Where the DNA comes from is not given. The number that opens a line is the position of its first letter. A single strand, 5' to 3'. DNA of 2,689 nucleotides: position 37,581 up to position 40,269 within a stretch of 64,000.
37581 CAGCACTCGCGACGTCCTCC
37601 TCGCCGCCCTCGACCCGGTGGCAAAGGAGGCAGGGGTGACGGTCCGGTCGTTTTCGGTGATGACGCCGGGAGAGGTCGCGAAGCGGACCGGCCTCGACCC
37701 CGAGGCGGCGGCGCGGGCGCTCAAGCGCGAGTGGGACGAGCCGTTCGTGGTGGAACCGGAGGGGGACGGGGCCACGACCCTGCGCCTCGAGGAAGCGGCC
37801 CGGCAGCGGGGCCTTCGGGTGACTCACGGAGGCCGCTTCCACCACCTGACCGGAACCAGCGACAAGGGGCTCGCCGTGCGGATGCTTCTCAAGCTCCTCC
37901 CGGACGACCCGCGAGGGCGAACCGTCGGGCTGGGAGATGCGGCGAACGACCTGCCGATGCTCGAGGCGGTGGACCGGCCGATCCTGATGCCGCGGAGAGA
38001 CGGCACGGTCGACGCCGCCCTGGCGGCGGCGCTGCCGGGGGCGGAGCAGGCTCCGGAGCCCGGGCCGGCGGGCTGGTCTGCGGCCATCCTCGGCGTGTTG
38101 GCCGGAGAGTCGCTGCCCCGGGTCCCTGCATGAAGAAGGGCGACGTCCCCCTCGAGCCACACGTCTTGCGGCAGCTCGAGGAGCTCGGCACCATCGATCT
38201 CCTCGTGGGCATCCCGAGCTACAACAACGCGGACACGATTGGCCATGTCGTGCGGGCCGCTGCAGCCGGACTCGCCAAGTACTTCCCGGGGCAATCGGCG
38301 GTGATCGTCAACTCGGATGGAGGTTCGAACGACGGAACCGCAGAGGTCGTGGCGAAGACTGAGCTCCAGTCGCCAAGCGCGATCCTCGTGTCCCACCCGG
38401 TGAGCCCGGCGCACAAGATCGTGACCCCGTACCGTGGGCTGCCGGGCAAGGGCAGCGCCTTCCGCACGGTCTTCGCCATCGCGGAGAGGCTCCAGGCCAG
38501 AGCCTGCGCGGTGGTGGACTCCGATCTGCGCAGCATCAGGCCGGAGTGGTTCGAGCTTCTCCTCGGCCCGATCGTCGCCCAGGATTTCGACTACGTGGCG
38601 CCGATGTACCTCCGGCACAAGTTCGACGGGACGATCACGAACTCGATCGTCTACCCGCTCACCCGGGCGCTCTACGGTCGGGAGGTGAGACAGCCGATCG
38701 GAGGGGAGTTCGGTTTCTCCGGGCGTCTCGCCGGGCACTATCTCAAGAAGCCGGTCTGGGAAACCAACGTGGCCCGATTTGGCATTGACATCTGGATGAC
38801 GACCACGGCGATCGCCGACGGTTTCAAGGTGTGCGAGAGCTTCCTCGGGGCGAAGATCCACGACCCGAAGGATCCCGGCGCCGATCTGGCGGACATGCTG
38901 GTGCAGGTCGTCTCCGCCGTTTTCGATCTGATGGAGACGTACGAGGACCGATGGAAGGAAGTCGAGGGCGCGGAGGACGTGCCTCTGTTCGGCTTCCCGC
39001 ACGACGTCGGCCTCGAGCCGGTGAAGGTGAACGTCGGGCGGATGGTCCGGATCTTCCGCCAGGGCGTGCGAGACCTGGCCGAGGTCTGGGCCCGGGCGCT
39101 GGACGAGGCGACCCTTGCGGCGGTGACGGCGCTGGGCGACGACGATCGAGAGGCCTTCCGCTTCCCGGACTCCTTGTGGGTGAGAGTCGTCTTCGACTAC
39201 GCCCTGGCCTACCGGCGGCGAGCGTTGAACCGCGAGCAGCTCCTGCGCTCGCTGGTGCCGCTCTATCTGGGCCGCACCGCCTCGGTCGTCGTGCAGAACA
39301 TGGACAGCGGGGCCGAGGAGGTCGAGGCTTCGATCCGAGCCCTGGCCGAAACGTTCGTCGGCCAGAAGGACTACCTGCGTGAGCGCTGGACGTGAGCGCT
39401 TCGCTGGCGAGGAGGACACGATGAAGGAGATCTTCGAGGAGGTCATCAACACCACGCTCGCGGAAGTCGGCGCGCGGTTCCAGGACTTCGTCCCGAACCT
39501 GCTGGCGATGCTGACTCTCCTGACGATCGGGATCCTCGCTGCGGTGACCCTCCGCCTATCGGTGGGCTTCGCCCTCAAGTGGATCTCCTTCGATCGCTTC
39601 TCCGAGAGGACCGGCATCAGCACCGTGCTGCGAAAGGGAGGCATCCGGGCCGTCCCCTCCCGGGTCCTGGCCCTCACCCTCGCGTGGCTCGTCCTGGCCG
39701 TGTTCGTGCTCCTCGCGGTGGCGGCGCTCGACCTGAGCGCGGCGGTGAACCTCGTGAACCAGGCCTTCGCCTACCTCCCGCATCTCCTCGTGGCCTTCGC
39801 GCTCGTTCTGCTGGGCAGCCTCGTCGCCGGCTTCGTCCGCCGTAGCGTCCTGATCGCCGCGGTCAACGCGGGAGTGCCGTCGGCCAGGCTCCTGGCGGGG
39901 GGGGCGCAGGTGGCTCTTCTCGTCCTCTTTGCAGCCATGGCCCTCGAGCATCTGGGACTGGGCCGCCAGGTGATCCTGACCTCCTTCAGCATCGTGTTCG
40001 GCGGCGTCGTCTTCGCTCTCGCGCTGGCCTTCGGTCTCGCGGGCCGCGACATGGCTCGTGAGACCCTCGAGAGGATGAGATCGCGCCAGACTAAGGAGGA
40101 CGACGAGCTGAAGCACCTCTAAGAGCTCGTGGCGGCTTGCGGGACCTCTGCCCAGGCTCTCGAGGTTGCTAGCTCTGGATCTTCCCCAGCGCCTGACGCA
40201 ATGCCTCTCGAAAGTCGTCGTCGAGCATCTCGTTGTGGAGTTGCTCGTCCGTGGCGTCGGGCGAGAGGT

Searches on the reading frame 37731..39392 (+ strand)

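Call 9: search_protein_families(library=pfam, proteins=[window:37731-39392:+], max_evalue=0.001)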
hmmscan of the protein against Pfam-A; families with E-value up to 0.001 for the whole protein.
window:37731-39392:+ (554 aa): 2 families
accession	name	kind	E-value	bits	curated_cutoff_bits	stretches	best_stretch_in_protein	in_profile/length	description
PF21969.2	MGS_GT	-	2.2e-05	24.5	27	1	238-397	74-237/239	Mannosylglycerate synthase, GT domain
PF00535.33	Glycos_transf_2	-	6.2e-05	23.4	23.3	1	159-300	2-122/168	Glycosyl transferase family 2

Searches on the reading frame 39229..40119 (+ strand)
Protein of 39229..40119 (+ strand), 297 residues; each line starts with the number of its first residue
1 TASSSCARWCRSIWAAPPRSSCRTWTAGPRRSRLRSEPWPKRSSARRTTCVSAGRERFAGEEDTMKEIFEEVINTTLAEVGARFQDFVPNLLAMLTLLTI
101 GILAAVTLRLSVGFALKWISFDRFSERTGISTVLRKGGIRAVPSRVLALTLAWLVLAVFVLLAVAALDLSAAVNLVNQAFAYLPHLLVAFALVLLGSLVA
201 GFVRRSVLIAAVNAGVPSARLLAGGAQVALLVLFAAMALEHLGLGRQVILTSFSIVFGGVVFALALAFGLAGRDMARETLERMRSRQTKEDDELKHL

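Call 9: search_protein_families(library=pfam, proteins=[window:39229-40119:+], max_evalue=0.001)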
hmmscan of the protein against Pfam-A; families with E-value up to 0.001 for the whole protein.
window:39229-40119:+ (297 aa): 1 family
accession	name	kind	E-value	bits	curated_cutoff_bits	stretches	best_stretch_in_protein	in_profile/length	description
PF05552.17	MS_channel_1st_1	-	3.8e-05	23.9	22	1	172-207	3-38/50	Mechanosensitive ion channel, conserved TM helix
